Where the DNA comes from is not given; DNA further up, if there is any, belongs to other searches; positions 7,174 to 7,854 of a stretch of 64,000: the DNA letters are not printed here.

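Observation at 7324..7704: Minimal SET-domain methyltransferase in a phage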

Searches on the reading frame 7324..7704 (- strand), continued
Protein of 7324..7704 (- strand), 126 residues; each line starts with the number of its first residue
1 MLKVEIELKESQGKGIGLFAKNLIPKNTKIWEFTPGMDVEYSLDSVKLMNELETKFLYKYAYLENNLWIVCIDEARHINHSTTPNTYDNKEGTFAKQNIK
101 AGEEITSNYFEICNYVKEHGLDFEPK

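Call 44: fold_search(model_id=the predicted structure, library=viral)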
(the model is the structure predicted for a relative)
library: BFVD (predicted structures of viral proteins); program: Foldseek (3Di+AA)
matches with E <= 10: 212; with E <= 0.001: 29
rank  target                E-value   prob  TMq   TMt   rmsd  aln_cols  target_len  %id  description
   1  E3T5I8                6.2e-08  1.00  0.61  0.50   4.8       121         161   26  SET domain-containing protein [Cafeteria roenbergensis virus (strain BV-PW1)]
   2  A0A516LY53            1.3e-07  1.00  0.66  0.61   5.1       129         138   19  (no name in the UniProt tables at hand)
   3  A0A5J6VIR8            4.1e-07  1.00  0.66  0.49   4.0       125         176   23  SET domain protein [Megaviridae environmental sample]
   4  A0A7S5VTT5            7.0e-07  1.00  0.66  0.62   4.7       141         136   23  (no name in the UniProt tables at hand)
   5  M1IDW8                1.8e-06  1.00  0.65  0.70   4.4       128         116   21  (no name in the UniProt tables at hand)
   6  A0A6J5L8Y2            2.0e-06  1.00  0.62  0.61   3.6       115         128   25  SET domain containing protein [uncultured Caudovirales phage]
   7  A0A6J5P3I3            3.2e-06  1.00  0.63  0.51   5.2       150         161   25  SET domain containing protein [uncultured Caudovirales phage]
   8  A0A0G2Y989            7.9e-06  1.00  0.58  0.32   6.8       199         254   18  SET domain-containing protein [Acanthamoeba polyphaga mimivirus Kroon]
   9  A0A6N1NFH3            1.5e-05  1.00  0.61  0.40   5.8       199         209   20  SET domain-containing protein [Tupanvirus deep ocean]
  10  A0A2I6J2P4            3.5e-05  1.00  0.62  0.51   3.4       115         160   21  (no name in the UniProt tables at hand)
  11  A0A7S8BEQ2            3.7e-05  1.00  0.61  0.51   4.9       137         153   18  SET domain-containing protein [Medusavirus stheno T3]
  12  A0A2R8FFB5            4.4e-05  1.00  0.62  0.33   3.5       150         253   19  SET domain-containing protein [Brazilian cedratvirus IHUMI]
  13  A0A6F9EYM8            4.9e-05  1.00  0.59  0.45   5.2       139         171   14  (no name in the UniProt tables at hand)
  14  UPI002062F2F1         5.5e-05  1.00  0.55  0.68   4.0       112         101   19  (no name look-up for this kind of identifier)
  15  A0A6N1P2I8            5.5e-05  1.00  0.58  0.30   8.1       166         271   17  Putative SET domain-containing protein [Tupanvirus soda lake]
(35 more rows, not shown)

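Call 46: find_related_loci(query=A1, collection=genome_contigs, flank=5000)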
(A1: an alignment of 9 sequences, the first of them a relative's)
Query A1 (126 aa) in genome_contigs; peptide patterns used: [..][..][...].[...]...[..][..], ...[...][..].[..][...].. (x = any residue, [..] = any of these).
586 stretches matched a pattern; 477 encode a relative of the query (tblastn E <= 1e-3); the best 80 are kept; 80 distinct loci.
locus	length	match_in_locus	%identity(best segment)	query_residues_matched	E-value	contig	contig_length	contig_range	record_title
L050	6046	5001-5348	47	1-109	2e-28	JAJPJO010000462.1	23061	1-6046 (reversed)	MAG: Proteobacteria bacterium isolate Centralia_MAG_505 k107_16315624, whole genome shotgun sequence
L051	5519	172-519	44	1-113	5e-26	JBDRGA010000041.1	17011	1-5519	MAG: Candidatus Woesearchaeota archaeon isolate MEGAHIT-group-1.404 k141_6873829, whole genome shotgun sequence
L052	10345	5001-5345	44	1-109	3e-25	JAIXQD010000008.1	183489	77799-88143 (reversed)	MAG: Rickettsiales bacterium isolate C4_MAG_00014 pond_C4_MAG_00014_000000000006, whole genome shotgun sequence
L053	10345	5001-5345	43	1-110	3e-24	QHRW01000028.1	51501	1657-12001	MAG: Candidatus Rokuibacteriota bacterium isolate AR5 14_1009_16_40cm_scaffold_1433_curated, whole genome shotgun sequen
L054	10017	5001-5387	36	1-124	2e-24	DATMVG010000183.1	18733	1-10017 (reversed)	MAG TPA_asm: Allosphingosinicella sp. isolate SMAG_U13062 k141_358530, whole genome shotgun sequence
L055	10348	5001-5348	41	1-109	5e-24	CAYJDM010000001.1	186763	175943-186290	MAG TPA_asm: uncultured Candidatus Saccharibacteria bacterium isolate ERP123247_co1_51 genome assembly, contig: NODE_30_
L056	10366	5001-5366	39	1-119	7e-24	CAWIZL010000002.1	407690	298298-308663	MAG: Candidatus Doudnabacteria bacterium isolate MFD00964.bin.2.76 genome assembly, contig: contig_79577, whole genome s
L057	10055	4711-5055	40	1-112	9e-24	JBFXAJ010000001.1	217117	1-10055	MAG: Bauldia sp. isolate CA_2019_TPBS_208 NODE_541_length_217117_cov_6.204848_TPBS, whole genome shotgun sequence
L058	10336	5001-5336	42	1-109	1e-23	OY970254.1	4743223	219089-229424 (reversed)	MAG: uncultured Chitinophagaceae bacterium isolate MFD02832.bin.1.55 genome assembly, chromosome: 1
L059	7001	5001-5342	46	1-111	2e-23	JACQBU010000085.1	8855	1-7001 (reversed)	MAG: Nitrospinota bacterium isolate NC_groundwater_950_Pr1_S-0.2um_59_16 Montesol18-Sp2_coassembly_scaffold_674399, whol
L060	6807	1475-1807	42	1-110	2e-23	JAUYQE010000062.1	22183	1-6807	MAG: Nanoarchaeota archaeon isolate C4_metabat.bin.89 C4_k141_576015, whole genome shotgun sequence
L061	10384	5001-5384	38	1-123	2e-23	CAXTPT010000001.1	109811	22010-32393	MAG TPA_asm: uncultured Sphingomonadaceae bacterium isolate public_SRR14722145_metawrap_bin.6 genome assembly, contig: p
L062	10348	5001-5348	48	1-109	4e-23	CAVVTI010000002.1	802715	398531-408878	MAG: uncultured Cytophagales bacterium isolate MFD02840.bin.3.365 genome assembly, contig: contig_59042, whole genome sh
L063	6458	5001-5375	37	1-120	4e-23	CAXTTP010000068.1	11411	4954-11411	MAG TPA_asm: uncultured Sphingomonadaceae bacterium isolate public_SRR12240182_metawrap_bin.2 genome assembly, contig: p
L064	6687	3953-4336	38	1-123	4e-23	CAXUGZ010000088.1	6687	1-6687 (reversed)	MAG TPA_asm: uncultured Sphingomonadaceae bacterium isolate public_SRR11456913_metawrap_bin.17 genome assembly, contig:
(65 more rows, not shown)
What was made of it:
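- At least 477 GTDB species genomes, including Cytophagales, Chitinophagaceae, Adhaeribacter, Sphingomonadales, CPR bacteria and Methanosarcina (call 46).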

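Call 47: find_encoding_contigs(protein=P0002, flank=5000, max_places=3)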
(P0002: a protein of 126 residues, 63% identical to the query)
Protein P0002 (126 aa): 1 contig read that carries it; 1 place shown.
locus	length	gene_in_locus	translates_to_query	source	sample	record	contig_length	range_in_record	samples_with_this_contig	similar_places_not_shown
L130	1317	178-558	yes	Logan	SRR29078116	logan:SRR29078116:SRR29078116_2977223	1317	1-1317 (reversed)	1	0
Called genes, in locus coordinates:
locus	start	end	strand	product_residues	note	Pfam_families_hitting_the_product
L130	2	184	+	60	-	?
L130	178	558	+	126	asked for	PF00856:SET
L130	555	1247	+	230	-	PF00132:Hexapep (faint), PF17836:PglD_N, PF25087:GMPPB_C (faint), PF25084:LbH_EIF2B (faint)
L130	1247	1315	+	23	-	?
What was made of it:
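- The closest relative, P0002, is directly followed by a PglD-like sugar acetyltransferase (call 47).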

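Call 57: find_related_loci(query=A3, collection=metagenome_contigs, flank=10000)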
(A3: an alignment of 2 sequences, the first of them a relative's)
Query A3 (126 aa) in metagenome_contigs; peptide patterns used: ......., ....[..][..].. (x = any residue, [..] = any of these).
586 stretches matched a pattern, but none encodes a relative of the query by tblastn (E <= 1e-3).
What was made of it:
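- Tried and rejected: The patterns matched nothing homologous (call 57).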

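Call 82: search_protein_families(library=pfam, alignment_id=A5, max_evalue=0.0001)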
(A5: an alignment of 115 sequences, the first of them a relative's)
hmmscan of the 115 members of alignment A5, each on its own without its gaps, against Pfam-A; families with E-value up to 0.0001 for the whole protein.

A. member 1, L008:6277-6579:+ (100 aa): 0 families

B. families by the number of members that match (of 115 scanned): 37 families (the first 25 are shown)
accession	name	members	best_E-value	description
PF03796.21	DnaB_C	2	7.6e-70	DnaB-like helicase C terminal domain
PF16510.12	P22_portal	1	2.9e-156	Phage P22-like portal protein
PF16363.11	GDP_Man_Dehyd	1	1.9e-123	GDP-mannose 4,6 dehydratase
PF06381.16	Phage_portal_3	1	1.2e-86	Phage portal protein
PF01370.27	Epimerase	1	1.1e-59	NAD dependent epimerase/dehydratase family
PF02562.22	PhoH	1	7e-50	PhoH-like protein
PF02511.20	Thy1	1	2.9e-47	Thymidylate synthase complementing protein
PF00186.24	DHFR_1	1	2.4e-38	Dihydrofolate reductase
PF24240.1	DUF7448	1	1.8e-31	Domain of unknown function (DUF7448)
PF02739.22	5_3_exonuc_N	1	2.5e-30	5'-3' exonuclease, N-terminal resolvase-like domain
PF02675.21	AdoMet_dc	1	4e-30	S-adenosylmethionine decarboxylase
PF04446.17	Thg1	1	3.2e-28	tRNAHis guanylyltransferase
PF00589.27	Phage_integrase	1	1.8e-21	Phage integrase family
PF18823.6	InPase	1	2e-20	Inorganic Pyrophosphatase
PF01149.29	Fapy_DNA_glyco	1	8.9e-18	Formamidopyrimidine-DNA glycosylase N-terminal domain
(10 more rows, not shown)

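Call 83: search_protein_families(library=ncbifam, proteins=[window:7324-7704:-], max_evalue=0.01)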
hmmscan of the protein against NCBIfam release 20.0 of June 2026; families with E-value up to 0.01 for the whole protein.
window:7324-7704:- (126 aa): 0 families

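Call 84: search_protein_families(library=padloc, proteins=[window:7324-7704:-], max_evalue=0.01)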
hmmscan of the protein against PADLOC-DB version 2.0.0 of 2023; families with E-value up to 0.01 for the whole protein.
window:7324-7704:- (126 aa): 0 families
